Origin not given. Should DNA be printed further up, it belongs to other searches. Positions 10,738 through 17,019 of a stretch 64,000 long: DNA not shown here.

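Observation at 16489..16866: RHS payload is a hydrophobic lipobox-like helix plus GDxNQGT repeats, not an enzyme-like toxin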

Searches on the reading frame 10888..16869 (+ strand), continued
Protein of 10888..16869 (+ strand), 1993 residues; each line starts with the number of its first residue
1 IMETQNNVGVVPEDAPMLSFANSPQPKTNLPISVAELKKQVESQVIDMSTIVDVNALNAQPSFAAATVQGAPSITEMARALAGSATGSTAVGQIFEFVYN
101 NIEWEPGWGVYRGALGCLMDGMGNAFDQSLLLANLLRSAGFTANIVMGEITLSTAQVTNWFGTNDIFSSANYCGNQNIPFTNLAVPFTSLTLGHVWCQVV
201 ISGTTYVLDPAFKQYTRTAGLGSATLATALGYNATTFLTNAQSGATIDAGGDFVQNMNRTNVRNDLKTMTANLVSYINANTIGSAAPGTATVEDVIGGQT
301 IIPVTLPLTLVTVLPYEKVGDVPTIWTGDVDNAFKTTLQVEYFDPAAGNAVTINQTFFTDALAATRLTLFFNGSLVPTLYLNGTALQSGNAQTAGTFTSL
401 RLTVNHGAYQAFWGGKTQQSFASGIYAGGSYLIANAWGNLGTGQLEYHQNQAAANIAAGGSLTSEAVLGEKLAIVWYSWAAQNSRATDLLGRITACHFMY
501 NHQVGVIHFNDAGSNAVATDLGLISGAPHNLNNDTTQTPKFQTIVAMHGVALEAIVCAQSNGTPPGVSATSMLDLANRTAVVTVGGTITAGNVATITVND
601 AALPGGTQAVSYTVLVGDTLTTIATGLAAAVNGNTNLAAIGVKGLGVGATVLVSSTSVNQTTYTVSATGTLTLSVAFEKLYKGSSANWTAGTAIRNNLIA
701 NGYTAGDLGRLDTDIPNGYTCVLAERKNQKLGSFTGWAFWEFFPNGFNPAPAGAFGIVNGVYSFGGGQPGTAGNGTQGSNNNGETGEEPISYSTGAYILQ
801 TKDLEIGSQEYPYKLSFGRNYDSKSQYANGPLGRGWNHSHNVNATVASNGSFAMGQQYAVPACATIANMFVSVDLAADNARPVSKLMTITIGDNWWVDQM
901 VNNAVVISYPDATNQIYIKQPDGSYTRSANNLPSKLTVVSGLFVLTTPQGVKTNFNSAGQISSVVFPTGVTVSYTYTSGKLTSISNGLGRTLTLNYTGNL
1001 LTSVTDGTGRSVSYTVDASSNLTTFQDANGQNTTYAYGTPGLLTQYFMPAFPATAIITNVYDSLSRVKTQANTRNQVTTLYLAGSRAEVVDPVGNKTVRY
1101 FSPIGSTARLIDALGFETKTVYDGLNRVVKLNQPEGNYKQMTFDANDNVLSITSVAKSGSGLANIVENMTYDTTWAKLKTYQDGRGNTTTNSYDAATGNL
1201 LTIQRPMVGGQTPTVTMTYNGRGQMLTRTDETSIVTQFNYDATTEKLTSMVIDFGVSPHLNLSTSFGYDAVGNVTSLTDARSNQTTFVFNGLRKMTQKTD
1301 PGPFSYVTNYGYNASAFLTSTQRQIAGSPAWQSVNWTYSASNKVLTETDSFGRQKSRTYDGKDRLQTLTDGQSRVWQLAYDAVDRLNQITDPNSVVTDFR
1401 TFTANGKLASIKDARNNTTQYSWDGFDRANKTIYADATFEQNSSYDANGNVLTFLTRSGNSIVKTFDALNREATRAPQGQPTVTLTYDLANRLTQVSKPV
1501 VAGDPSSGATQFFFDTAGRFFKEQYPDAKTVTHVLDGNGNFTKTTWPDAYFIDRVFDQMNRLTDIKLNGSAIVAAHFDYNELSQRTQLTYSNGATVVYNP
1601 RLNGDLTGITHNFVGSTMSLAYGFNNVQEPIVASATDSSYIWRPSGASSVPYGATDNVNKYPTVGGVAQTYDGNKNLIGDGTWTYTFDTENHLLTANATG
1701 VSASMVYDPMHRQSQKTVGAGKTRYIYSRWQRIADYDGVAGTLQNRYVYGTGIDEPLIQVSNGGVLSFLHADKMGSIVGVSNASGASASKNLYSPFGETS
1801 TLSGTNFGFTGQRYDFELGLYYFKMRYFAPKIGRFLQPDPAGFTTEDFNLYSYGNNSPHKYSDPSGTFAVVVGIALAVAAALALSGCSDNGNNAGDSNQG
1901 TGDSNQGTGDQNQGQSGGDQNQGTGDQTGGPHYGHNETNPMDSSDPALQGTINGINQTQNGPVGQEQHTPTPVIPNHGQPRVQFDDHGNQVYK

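Call 46: search_protein_families(library=pfam, proteins=[L004:4334-5110:+, L002:4712-5521:+, L002:4038-4670:+, L002:12629-13096:-, L003:12081-12710:+, L001:7377-8084:+], max_evalue=0.01)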
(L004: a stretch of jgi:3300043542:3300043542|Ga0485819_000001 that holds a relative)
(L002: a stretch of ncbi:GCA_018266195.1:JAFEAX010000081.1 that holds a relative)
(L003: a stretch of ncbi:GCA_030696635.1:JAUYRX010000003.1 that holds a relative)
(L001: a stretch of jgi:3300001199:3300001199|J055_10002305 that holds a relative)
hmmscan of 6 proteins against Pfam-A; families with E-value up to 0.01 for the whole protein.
L004:4334-5110:+ (258 aa): 0 families

L002:4712-5521:+ (269 aa): 0 families

L002:4038-4670:+ (210 aa): 0 families

L002:12629-13096:- (155 aa): 2 families
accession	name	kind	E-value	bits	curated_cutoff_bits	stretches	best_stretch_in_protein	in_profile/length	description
PF18303.6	Saf_2TM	-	0.00079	19.7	29.5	1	50-116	25-90/152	SAVED-fused 2TM effector domain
PF01944.22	SpoIIM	-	0.0032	17.9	26.9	1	36-109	85-156/163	Stage II sporulation protein M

L003:12081-12710:+ (209 aa): 0 families

L001:7377-8084:+ (235 aa): 0 families

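Call 56: list_cluster_members(proteins=[P0001])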
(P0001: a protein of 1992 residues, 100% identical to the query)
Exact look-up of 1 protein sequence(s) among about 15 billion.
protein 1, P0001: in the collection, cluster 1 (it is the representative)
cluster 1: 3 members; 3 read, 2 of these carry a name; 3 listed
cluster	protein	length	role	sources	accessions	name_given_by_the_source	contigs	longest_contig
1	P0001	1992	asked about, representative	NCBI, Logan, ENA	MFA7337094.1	MAG: RHS repeat-associated core domain-containing protein [Candidatus Obscuribacterales ...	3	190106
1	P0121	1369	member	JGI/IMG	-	YD repeat-containing protein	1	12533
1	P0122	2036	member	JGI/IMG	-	-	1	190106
